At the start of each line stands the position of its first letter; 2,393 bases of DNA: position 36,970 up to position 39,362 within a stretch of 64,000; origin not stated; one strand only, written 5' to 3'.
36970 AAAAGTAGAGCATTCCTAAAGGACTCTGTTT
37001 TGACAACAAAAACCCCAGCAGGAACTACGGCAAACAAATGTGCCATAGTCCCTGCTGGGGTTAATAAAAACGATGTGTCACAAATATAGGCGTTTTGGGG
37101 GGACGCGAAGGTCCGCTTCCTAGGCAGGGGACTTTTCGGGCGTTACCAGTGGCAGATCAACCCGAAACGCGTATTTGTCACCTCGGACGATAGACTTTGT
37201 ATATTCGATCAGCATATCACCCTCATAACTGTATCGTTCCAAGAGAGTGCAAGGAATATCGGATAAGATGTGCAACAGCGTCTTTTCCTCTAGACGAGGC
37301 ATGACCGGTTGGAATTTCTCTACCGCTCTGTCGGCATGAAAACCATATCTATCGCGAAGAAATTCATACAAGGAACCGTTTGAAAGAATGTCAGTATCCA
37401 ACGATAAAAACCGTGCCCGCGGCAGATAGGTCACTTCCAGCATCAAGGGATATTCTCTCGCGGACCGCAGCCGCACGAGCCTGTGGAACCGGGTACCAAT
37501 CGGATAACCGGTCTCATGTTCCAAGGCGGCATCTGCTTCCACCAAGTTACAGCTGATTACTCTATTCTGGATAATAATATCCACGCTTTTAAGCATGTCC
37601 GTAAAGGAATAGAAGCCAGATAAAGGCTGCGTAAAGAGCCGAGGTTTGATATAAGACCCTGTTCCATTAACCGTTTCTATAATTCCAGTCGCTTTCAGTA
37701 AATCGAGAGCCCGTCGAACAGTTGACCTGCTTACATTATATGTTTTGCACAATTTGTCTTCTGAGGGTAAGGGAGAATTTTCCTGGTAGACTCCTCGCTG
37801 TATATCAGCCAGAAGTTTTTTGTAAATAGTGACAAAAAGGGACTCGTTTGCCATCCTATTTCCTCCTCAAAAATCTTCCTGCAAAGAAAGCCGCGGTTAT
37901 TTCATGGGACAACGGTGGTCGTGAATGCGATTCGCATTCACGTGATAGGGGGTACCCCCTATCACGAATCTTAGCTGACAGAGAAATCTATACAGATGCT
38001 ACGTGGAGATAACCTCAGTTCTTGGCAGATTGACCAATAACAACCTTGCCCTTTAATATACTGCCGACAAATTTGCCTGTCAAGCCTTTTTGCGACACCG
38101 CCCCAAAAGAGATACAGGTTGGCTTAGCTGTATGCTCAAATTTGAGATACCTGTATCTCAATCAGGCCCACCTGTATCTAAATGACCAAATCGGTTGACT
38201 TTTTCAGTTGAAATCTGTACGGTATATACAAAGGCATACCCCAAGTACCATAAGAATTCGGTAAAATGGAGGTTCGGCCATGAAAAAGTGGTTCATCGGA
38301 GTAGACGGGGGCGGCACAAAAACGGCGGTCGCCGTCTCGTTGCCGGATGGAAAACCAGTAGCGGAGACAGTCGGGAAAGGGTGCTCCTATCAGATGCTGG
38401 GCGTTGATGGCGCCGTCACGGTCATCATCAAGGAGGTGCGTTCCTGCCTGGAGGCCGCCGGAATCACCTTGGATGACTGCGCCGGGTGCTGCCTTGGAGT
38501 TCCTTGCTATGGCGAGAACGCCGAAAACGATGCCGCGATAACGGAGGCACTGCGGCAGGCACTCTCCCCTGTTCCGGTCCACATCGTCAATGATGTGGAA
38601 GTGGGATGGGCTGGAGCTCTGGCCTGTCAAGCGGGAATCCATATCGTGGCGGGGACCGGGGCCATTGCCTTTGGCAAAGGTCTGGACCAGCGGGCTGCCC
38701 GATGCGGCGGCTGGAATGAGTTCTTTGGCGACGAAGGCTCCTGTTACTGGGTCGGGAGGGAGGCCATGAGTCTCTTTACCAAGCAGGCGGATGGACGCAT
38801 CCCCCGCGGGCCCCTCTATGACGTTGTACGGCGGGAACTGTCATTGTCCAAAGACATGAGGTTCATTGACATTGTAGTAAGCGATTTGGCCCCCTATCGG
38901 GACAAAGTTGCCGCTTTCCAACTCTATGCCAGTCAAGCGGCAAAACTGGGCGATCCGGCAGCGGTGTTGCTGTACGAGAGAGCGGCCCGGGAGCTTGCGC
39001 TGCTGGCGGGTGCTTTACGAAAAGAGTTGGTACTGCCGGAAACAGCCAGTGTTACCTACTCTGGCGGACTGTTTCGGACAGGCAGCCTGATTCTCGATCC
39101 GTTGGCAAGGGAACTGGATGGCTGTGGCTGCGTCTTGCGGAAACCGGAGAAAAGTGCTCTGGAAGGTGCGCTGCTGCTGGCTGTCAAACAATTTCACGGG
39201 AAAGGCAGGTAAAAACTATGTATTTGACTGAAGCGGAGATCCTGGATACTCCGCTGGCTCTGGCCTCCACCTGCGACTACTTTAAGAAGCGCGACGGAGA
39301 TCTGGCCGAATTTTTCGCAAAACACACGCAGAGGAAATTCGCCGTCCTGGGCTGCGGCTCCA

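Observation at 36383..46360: Mosaic low-GC accessory block of about 10 kb between the spoVM/LysM sporulation genes and pcrA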

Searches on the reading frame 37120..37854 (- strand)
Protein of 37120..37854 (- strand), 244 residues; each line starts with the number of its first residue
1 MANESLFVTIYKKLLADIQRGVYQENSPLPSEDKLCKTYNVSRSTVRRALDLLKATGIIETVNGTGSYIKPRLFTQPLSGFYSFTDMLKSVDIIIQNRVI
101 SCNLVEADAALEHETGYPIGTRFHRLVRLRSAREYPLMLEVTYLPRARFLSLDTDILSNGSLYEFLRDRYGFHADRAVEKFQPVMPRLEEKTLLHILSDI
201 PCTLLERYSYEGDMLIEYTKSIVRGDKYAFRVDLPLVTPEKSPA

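Call 5: search_protein_families(library=pfam, proteins=[window:37120-37854:-])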
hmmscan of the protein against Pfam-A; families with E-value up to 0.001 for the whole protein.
window:37120-37854:- (244 aa): 4 families
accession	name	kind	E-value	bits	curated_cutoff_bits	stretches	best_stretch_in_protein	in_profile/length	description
PF07702.18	UTRA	-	1e-28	100.4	23.8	1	96-228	7-140/141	UTRA domain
PF00392.27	GntR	-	3e-17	62.4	27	1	9-69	4-64/64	Bacterial regulatory proteins, gntR family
PF08279.18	HTH_11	-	1.3e-06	28.6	25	1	26-66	13-53/55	HTH domain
PF13730.12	HTH_36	-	5e-05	23.5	25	1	24-59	20-55/55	Helix-turn-helix domain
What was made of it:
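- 37120..37854 (-): GntR/HutC-type regulator with a UTRA effector domain, transcribed divergently from the operon. Pfam GntR 3e-17 and UTRA 1e-28 (call 5).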

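Call 21: search_protein_families(library=ncbifam, proteins=[window:37120-37854:-], max_evalue=0.00001)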
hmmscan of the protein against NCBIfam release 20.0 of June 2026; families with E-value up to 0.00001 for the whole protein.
window:37120-37854:- (244 aa): 18 families
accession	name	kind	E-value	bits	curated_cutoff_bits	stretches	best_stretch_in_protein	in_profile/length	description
TIGR02404.1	trehalos_R_Bsub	equivalog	6.7e-30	104.4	211.95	1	7-230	2-227/233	trehalose operon repressor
NF007292.0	PRK09764.1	equivalog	6.9e-26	90.9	281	1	1-231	1-231/240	GntR family transcriptional regulator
NF008491.0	PRK11402.1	subfamily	4.5e-25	88.6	269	1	3-173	9-178/243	GntR family transcriptional regulator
NF041547.1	GntR_LSA1692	equivalog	6.2e-25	88.2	275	1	6-231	2-227/233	GntR family transcriptional regulator, LSA1692 subfamily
TIGR02018.2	his_ut_repres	equivalog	2.8e-24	85.7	220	1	9-231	3-223/226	histidine utilization transcriptional repressor HutC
TIGR02325.1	C_P_lyase_phnF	equivalog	3.3e-22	79.2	156.8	1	6-180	9-183/238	phosphonate metabolism transcriptional regulator PhnF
TIGR03337.1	phnR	equivalog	2.5e-19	69.9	296.75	1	7-212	3-207/231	phosphonate utilization transcriptional regulator PhnR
NF052282.1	PLP_TF_PdxR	equivalog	2e-13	50.2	320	1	6-73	2-69/448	MocR-like pyridoxine biosynthesis transcription factor PdxR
NF007486.0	PRK10079.1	equivalog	2.1e-13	50.6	363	1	9-230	12-237/241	phosphonate metabolism transcriptional regulator PhnF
NF052441.1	TransRegRv0792c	equivalog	5.5e-13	48.7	400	1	14-241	25-253/260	Rv0792c family HTH-type transcriptional regulator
NF007442.0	PRK09990.1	equivalog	2e-09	37.3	301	1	18-70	23-75/256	transcriptional regulator GlcC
NF011575.0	PRK14999.1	equivalog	1.3e-08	34.4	424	1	6-230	13-235/241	histidine utilization repressor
NF003011.0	PRK03837.1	subfamily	2.3e-08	34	260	1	9-65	17-73/241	transcriptional regulator NanR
NF052290.2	MocR_like_YczR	exception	9.1e-08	31.2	487.4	1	17-70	31-84/458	MocR-like transcription factor YczR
NF052281.1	rhizopine_MocR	equivalog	2.5e-07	29.7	650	1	4-70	17-83/479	rhizopine catabolism transcriptional regulator MocR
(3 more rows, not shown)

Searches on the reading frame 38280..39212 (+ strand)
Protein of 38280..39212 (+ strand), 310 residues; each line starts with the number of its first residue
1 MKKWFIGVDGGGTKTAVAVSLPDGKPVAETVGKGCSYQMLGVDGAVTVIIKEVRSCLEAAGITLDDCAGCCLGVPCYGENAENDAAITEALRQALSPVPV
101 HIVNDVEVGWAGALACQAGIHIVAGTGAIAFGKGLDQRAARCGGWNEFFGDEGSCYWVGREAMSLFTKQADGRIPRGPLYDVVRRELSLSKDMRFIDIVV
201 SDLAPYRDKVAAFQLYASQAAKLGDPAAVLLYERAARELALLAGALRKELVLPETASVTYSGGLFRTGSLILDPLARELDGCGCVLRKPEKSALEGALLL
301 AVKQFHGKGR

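Call 5: search_protein_families(library=pfam, proteins=[window:38280-39212:+])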
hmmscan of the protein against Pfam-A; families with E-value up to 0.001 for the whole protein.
window:38280-39212:+ (310 aa): 1 family
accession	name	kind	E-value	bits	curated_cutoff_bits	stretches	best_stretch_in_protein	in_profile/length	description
PF01869.26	BcrAD_BadFG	-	9.4e-29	101.2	31.5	1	6-301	1-271/271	BadF/BadG/BcrA/BcrD ATPase family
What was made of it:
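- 38280..39212 (+): BadF/BcrAD-family sugar kinase, amino-sugar kinase-like. Pfam BcrAD_BadFG 9e-29 (call 5).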

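Call 21: search_protein_families(library=ncbifam, proteins=[window:38280-39212:+], max_evalue=0.00001)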
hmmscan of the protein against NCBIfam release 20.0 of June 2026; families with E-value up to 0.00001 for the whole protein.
window:38280-39212:+ (310 aa): 1 family
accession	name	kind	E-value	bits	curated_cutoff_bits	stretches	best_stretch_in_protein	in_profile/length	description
NF046058.1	NagK_SO3507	equivalog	9.2e-21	74.6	370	1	3-246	9-245/295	N-acetylglucosamine kinase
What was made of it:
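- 38280..39212 (+): NCBIfam NagK_SO3507 scores 74.6 bits, below its cutoff (call 21).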

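Call 81: search_solved_structures(query=window:38280-39212:+, max_evalue=0.00001)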
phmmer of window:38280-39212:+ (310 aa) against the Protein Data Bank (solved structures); distinct sequences matched with E-value up to 0.00001: 5.
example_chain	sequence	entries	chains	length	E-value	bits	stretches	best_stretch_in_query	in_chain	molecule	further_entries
8zo3_A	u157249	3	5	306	3.2e-28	102.2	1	3-275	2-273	N-acetylmuramic acid/N-acetylglucosamine kinase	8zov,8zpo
2ch6_A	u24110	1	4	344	6.1e-16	61.8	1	5-240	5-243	N-ACETYL-D-GLUCOSAMINE KINASE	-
2ch5_A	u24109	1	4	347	6.2e-16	61.8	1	5-240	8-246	NAGK PROTEIN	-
2e2n_A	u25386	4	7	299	2e-15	60.1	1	5-304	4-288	HEXOKINASE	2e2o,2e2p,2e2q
1zc6_A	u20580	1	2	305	5.7e-14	55.3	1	3-183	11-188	probable N-acetylglucosamine kinase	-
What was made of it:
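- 38280..39212 (+): Nearest solved structures are a MurNAc/GlcNAc kinase (8ZO3, 3e-28) and human GlcNAc kinase (call 81).
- Closest known: Aga/Gam. Different: The kinase is only a family-level relative of NagK/MurK (calls 21, 81).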
